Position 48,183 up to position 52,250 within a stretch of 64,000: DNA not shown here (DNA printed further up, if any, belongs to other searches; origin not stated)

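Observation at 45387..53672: Candidate undescribed module: regulator, secreted pro-peptide, giant hydrolase/GLUG surface protein, overlapping lipoprotein and MacB-type ABC/FtsX transporter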

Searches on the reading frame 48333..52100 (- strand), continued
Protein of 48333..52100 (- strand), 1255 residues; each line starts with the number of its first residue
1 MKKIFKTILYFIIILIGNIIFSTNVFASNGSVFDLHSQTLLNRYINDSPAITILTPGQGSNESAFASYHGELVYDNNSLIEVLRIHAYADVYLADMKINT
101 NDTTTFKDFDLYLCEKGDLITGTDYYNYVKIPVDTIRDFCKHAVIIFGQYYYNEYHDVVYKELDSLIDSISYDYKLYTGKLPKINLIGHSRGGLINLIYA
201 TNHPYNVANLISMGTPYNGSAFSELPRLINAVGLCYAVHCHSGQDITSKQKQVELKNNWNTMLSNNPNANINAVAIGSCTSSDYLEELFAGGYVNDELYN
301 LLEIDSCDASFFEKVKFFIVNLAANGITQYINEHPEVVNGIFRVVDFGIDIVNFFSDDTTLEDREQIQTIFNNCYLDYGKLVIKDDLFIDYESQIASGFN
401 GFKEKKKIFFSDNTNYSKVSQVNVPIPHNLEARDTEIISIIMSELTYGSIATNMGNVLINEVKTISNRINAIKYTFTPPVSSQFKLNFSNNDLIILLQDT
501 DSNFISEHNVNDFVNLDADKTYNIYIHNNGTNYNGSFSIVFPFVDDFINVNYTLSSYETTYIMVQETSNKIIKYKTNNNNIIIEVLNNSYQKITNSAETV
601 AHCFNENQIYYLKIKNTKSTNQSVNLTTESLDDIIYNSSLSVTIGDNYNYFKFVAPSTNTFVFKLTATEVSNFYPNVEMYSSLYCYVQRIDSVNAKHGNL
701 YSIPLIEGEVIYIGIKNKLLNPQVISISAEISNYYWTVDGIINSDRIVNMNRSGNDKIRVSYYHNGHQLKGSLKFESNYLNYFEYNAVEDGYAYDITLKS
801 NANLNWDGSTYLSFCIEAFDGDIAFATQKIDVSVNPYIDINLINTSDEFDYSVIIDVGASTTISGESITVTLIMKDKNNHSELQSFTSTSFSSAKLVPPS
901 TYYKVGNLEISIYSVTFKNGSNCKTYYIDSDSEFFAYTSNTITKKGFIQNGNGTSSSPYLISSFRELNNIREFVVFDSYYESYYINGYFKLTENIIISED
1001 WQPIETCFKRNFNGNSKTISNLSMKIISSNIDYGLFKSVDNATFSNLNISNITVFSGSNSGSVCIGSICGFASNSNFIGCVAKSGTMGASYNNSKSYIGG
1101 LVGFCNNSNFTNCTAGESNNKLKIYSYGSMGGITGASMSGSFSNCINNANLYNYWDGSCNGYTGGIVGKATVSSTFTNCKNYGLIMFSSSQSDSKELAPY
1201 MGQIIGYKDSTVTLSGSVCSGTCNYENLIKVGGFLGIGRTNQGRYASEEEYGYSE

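Call 18: find_encoding_contigs(protein=P0023, flank=8000, max_places=1)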
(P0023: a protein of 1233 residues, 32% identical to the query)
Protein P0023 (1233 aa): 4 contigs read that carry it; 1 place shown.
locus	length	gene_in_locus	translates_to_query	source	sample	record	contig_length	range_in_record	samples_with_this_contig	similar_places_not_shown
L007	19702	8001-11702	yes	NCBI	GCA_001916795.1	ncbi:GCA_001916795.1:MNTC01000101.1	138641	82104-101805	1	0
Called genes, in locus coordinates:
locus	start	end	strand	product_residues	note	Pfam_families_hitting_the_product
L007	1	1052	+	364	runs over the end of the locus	-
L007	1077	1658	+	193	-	-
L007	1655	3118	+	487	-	-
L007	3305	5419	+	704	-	-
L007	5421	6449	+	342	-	PF23343:REP_ORF2-G2P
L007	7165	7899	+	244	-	PF09479:Flg_new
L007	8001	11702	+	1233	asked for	-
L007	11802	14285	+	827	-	PF00005:ABC_tran, PF02463:SMC_N (faint), PF13304:AAA_21 (faint), PF02687:FtsX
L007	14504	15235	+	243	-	-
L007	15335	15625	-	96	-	-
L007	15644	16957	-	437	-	PF14284:PcfJ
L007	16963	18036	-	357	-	PF14058:PcfK (weak), PF01624:MutS_I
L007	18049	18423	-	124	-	-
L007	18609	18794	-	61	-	-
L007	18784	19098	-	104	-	-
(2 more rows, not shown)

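Call 22: find_related_loci(query=A1, collection=genome_contigs, flank=10000)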
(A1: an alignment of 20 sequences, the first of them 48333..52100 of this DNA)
Query A1 (1255 aa) in genome_contigs; peptide patterns used: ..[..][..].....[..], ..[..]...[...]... (x = any residue, [..] = any of these).
162 stretches matched a pattern; 119 encode a relative of the query (tblastn E <= 1e-3); the best 80 are kept; 80 distinct loci.
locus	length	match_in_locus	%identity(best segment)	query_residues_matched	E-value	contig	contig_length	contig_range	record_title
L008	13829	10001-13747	58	10-1255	0e+0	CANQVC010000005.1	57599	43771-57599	MAG: uncultured Bacilli bacterium isolate Lapin-032__bin111 genome assembly, contig: Lapin-032__NODE_935_length_57599_co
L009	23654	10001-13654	31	34-1252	5e-140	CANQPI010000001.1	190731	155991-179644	MAG: uncultured Clostridia bacterium isolate Lapin-012__bin2 genome assembly, contig: Lapin-012__NODE_78_length_190731_c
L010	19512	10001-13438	24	1-1211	2e-50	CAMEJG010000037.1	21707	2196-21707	MAG: uncultured Anaeroplasma sp. isolate SRR15057923_bin.8_metaWRAP_v1.3_MAG genome assembly, contig: ERZ10407387.905, w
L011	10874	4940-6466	31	1-481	2e-48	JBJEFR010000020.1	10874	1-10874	MAG: Anaeroplasmataceae bacterium isolate PUUB51_bin.013 NODE_1728_length_10874_cov_8.625104, whole genome shotgun seque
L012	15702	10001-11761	27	607-1252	3e-22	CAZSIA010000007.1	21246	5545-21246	MAG TPA_asm: uncultured Anaeroplasmataceae bacterium isolate SRP315200_co1_661 genome assembly, contig: NODE_4422_length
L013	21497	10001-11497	29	1-483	4e-46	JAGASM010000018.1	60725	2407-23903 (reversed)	MAG: Clostridia bacterium isolate RGIG8733 Water_deer_Colon-4__c197400, whole genome shotgun sequence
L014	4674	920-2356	29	1-466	5e-46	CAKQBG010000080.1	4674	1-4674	MAG: uncultured Anaeroplasma sp. isolate REFINED_METABAT215_TOP10_CONTIGS_1500_ASSEMBLY_K77_MERGED__Hadza_PheChl_Fiber-H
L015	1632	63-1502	31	3-448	1e-45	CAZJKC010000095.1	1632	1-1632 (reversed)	MAG TPA_asm: uncultured Staphylococcaceae bacterium isolate SRP225648_co1_349 genome assembly, contig: NODE_186511_lengt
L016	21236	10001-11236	33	45-446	2e-42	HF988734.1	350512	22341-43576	Coprobacillus sp. CAG:698 genomic scaffold, scf21, whole genome shotgun sequence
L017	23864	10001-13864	25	1-1211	5e-57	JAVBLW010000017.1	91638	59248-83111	MAG: Anaeroplasmataceae bacterium isolate EPI_MAG_00034 c_000006071215, whole genome shotgun sequence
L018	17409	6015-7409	30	8-448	5e-41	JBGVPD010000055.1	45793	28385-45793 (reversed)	MAG: Eubacteriales bacterium isolate fecal_MAG_196 fecal_MAG_196_contig_0055, whole genome shotgun sequence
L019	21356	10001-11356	28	2-490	4e-39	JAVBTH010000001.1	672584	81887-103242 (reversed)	MAG: Bacilli bacterium isolate EPI_MAG_00245 c_000006375113, whole genome shotgun sequence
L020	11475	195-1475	30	29-449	3e-39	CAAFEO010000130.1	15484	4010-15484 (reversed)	MAG TPA_asm: Clostridia bacterium, isolate HGM11417, WGS project CAAFEO010000000 data, contig: SRS104197_37_k99_66280, w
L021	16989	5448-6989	30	1-457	2e-38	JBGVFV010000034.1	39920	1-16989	MAG: Candidatus Pelethenecus sp. isolate fecal_MAG_382 fecal_MAG_382_contig_0034, whole genome shotgun sequence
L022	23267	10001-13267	29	44-1168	1e-38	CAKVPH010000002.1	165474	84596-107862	MAG: uncultured Clostridia bacterium isolate REFINED_METABAT215_TOP10_CONTIGS_1500_ASSEMBLY_K77_MERGED__Hadza_MoBio_hadz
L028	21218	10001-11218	29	44-431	1e-35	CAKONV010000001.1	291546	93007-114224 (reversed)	MAG: uncultured Bacilli bacterium isolate REFINED_METABAT215_TOP10_CONTIGS_1500_ASSEMBLY_K77_MERGED__Hadza_MoBio_hadza-E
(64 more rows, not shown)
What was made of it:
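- On MacAB-TolC tripartite pump: The relatives' hosts are labelled as Bacilli and Clostridia MAGs (call 22).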

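Call 25: search_solved_structures(query=window:48333-52100:-, max_evalue=1)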
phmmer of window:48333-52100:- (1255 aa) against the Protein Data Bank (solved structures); distinct sequences matched with E-value up to 1: 20.
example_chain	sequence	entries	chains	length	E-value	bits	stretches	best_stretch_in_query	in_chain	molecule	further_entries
1qge_D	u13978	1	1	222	6e-05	24.2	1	181-225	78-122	PROTEIN (TRIACYLGLYCEROL HYDROLASE)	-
1tah_B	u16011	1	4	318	0.00014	23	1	181-226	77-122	LIPASE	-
1cvl_A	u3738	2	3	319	0.00014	22.9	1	181-226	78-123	TRIACYLGLYCEROL HYDROLASE | Lipase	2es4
8xy5_A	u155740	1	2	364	0.00014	22.9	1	181-227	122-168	Alpha/beta hydrolase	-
1ys1_X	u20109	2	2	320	0.0002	22.5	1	181-227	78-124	Lipase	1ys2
7cof_A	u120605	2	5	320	0.00021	22.4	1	181-227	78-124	Alpha/beta hydrolase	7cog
1hqd_A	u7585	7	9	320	0.00022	22.3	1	181-227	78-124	LIPASE | TRIACYL-GLYCEROL-HYDROLASE | TRIACYL-GLYCEROL HYDROLASE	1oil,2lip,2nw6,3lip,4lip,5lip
9g8u_A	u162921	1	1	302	0.0015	19.5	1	177-225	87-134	Lactonizing lipase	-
1ex9_A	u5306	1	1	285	0.0083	17.1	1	179-229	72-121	LACTONIZING LIPASE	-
6cl4_A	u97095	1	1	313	0.054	14.4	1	179-230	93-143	Lipase C12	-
3w9u_A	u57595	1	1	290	0.086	13.7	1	180-229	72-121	Putative lipase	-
4gw3_A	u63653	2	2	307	0.097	13.6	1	180-229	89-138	Putative lipase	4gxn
4hs9_A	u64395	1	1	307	0.1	13.5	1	180-229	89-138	Lipase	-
6jd9_A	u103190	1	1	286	0.1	13.5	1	180-229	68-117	Alpha/beta hydrolase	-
8ckp_D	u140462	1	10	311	0.35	11.7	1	182-215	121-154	Alpha/beta fold hydrolase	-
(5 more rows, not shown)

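Call 56: search_solved_structures(query=A1, max_evalue=1)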
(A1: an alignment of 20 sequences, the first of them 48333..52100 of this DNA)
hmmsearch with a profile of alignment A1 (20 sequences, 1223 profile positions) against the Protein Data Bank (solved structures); distinct sequences matched with E-value up to 1: 18.
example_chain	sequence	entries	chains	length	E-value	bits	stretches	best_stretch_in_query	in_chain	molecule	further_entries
3n6z_A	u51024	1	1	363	4.9e-14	54.4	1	919-1189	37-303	putative immunoglobulin A1 protease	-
1qge_D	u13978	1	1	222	6.3e-07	30.9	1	184-225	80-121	PROTEIN (TRIACYLGLYCEROL HYDROLASE)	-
1tah_B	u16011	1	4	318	1.1e-06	30.1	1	184-225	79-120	LIPASE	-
1cvl_A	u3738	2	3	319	1.1e-06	30.1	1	184-225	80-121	TRIACYLGLYCEROL HYDROLASE | Lipase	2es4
1ys1_X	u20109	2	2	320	2.8e-06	28.7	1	184-225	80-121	Lipase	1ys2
8xy5_A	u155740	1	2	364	2.9e-06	28.6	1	184-225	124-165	Alpha/beta hydrolase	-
1hqd_A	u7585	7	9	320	3.9e-06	28.2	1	184-225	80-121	LIPASE | TRIACYL-GLYCEROL-HYDROLASE | TRIACYL-GLYCEROL HYDROLASE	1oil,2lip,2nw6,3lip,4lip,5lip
7cof_A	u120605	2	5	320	4e-06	28.2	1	184-225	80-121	Alpha/beta hydrolase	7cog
9g8u_A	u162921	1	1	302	0.0011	20.1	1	178-226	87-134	Lactonizing lipase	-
7x2p_A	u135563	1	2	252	0.0061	17.6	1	187-224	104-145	Putative lipase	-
5a62_A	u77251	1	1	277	0.0074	17.4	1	184-213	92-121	PUTATIVE ALPHA/BETA HYDROLASE FOLD PROTEIN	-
1ex9_A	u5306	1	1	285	0.011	16.8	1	183-222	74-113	LACTONIZING LIPASE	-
2ijx_A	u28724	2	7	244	0.033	15.2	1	503-638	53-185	DNA polymerase sliding clamp A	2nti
2hii_C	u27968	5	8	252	0.036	15.1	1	503-635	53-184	PCNA3 (SSO0405) | DNA polymerase sliding clamp 3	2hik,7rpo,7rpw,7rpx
2ix2_C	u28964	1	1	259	0.043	14.8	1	501-635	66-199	DNA POLYMERASE SLIDING CLAMP A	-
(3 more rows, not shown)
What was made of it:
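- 48333..52100 (-): GIANT: 1255-aa Sec-secreted protein. Residues about 1-450 form a lipase-like alpha/beta hydrolase, about 450-900 a beta-rich middle region, and about 930-1230 a GLUG beta-helix. No LPXTG motif or C-terminal TM segment is visible. The elbow matches family I lipases such as 1qge, 1tah and 1cvl (calls 25, 56). The C-terminal profile hits 3n6z with E 4.9e-14 (call 56).
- On Bacterial lipase / alpha-beta hydrolase fold: The elbow aligns with the family I lipases 1qge, 1tah and 1cvl (calls 25, 56).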

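Call 71: search_protein_families(library=padloc, proteins=[window:48333-52100:-], max_evalue=0.01)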
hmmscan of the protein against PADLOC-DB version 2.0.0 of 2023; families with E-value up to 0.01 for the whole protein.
window:48333-52100:- (1255 aa): 0 families

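Call 72: search_protein_families(library=phrogs, proteins=[window:48333-52100:-], max_evalue=0.01)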
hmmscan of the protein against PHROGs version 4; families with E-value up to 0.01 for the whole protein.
window:48333-52100:- (1255 aa): 0 families
